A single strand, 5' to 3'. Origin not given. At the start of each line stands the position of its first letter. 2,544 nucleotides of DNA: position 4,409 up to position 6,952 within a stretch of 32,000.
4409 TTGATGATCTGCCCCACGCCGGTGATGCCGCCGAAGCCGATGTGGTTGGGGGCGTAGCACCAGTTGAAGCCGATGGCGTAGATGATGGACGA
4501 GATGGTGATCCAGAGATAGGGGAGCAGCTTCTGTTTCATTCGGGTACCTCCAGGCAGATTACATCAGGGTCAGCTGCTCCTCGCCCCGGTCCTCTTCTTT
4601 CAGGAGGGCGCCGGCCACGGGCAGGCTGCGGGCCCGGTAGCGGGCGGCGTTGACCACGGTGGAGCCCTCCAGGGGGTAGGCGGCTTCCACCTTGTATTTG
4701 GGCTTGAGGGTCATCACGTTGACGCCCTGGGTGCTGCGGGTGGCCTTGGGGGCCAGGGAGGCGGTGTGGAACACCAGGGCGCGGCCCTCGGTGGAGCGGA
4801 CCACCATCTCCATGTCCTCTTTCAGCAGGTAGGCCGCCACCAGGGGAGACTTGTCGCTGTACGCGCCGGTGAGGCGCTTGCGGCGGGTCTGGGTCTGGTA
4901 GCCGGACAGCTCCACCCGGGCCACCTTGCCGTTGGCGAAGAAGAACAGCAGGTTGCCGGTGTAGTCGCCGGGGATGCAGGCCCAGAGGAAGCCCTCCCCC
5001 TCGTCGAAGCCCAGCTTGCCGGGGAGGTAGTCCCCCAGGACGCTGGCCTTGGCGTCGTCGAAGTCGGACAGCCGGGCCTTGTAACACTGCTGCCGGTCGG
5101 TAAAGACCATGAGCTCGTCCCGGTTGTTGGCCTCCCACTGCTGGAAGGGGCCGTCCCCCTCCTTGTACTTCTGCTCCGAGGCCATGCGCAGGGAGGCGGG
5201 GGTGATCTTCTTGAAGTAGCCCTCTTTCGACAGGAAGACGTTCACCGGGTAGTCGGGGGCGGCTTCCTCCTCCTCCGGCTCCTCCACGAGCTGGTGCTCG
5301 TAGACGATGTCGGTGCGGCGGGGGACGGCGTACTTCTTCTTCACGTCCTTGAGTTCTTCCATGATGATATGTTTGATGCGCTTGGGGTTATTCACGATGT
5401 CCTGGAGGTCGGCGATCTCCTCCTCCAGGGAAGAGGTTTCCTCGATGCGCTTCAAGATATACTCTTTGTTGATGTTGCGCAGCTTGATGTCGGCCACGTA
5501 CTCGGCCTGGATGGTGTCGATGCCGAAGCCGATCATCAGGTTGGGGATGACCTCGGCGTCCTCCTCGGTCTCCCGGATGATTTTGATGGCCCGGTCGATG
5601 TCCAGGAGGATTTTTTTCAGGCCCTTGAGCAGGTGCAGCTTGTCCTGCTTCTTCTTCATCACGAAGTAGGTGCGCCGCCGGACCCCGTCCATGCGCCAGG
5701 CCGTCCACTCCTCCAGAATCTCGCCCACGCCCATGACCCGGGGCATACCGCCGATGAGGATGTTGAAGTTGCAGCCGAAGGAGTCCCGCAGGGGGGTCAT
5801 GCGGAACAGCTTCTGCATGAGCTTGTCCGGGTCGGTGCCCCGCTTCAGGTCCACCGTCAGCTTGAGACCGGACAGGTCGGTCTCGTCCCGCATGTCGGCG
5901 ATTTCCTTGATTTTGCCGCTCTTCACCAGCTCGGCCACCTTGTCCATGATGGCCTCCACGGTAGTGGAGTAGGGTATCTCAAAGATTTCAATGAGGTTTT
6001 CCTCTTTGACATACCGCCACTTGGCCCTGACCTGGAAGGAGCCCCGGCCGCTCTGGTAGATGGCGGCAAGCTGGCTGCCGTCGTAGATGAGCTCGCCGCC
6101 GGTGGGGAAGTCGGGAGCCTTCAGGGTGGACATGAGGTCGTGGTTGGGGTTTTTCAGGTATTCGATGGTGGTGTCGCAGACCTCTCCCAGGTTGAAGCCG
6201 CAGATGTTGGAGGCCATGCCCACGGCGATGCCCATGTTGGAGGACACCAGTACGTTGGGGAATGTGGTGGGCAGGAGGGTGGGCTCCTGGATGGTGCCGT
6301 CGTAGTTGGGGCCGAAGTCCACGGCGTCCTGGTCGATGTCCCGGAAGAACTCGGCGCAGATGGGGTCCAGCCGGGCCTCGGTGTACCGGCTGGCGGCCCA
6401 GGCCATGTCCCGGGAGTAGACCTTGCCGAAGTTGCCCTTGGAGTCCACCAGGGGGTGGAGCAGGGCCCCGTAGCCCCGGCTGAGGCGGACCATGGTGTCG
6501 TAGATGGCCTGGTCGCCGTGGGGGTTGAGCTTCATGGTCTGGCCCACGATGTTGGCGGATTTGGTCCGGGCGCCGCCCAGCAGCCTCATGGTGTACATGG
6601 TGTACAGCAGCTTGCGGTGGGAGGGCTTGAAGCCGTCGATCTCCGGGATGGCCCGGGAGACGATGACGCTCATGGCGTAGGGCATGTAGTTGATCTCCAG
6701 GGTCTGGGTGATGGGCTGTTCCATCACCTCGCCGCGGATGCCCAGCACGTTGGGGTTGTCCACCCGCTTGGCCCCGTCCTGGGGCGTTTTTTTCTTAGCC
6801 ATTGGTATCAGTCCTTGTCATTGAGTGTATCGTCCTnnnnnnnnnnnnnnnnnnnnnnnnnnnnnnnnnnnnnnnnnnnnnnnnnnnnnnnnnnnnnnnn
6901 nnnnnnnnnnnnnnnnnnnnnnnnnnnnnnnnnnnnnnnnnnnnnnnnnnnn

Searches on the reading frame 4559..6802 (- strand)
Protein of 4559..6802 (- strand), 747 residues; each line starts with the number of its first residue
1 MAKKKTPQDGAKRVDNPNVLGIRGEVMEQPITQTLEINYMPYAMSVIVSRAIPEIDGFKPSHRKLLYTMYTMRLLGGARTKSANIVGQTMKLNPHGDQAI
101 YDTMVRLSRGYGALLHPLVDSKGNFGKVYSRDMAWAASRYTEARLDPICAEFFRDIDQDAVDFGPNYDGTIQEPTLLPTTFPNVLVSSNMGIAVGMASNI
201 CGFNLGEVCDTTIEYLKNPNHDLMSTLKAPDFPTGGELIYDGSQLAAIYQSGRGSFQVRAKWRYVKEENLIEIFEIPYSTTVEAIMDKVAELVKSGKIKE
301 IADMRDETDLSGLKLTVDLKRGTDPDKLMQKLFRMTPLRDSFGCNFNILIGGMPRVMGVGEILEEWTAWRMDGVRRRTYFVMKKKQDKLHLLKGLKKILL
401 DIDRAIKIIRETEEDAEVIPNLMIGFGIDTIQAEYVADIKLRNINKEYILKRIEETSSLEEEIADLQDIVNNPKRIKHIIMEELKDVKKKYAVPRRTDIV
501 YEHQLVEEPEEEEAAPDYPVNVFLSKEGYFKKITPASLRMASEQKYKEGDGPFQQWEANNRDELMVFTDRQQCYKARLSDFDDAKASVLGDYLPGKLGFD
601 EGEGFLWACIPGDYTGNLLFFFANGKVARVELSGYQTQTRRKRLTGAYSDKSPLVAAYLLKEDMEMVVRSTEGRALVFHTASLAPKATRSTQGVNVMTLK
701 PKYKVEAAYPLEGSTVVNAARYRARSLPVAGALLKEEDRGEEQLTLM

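Call 65: search_protein_families(library=ncbifam, proteins=[window:4559-6802:-], max_evalue=0.00001)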
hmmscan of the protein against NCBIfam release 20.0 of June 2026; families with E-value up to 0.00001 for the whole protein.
window:4559-6802:- (747 aa): 10 families
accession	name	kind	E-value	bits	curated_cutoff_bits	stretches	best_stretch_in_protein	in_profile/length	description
NF004044.1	PRK05561.1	subfamily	3e-174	581.6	654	1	31-719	2-693/738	DNA topoisomerase (ATP-hydrolyzing)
NF004043.1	PRK05560.1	equivalog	5e-159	530.8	902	1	27-709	3-695/798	DNA gyrase subunit A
TIGR01063.1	gyrA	equivalog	2.6e-156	521.8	877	1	28-707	3-693/800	DNA topoisomerase (ATP-hydrolyzing) subunit A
TIGR01062.1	parC_Gneg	equivalog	1.2e-130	436.9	628.9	1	31-700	6-671/735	DNA topoisomerase IV subunit A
TIGR01061.1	parC_Gpos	equivalog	2.2e-122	409.9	813.25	1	27-714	2-697/737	DNA topoisomerase IV subunit A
NF038098.1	GyrA_w_intein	exception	1.3e-113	381.1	1850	2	138-700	535-1114/1232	intein-containing DNA gyrase subunit A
NF010586.0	PRK13979.1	equivalog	1.6e-104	350.6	1475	1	26-705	13-712/957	DNA topoisomerase IV subunit A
NF007209.0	PRK09631.1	equivalog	2.3e-66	224.7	644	1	31-500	4-456/635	DNA topoisomerase IV subunit A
NF009397.0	PRK12758.1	equivalog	4.2e-65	220.2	780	1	29-499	21-476/870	DNA gyrase/topoisomerase IV subunit A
NF007208.0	PRK09630.1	equivalog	7.9e-47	160.2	598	1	33-400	6-349/479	DNA topoisomerase IV subunit A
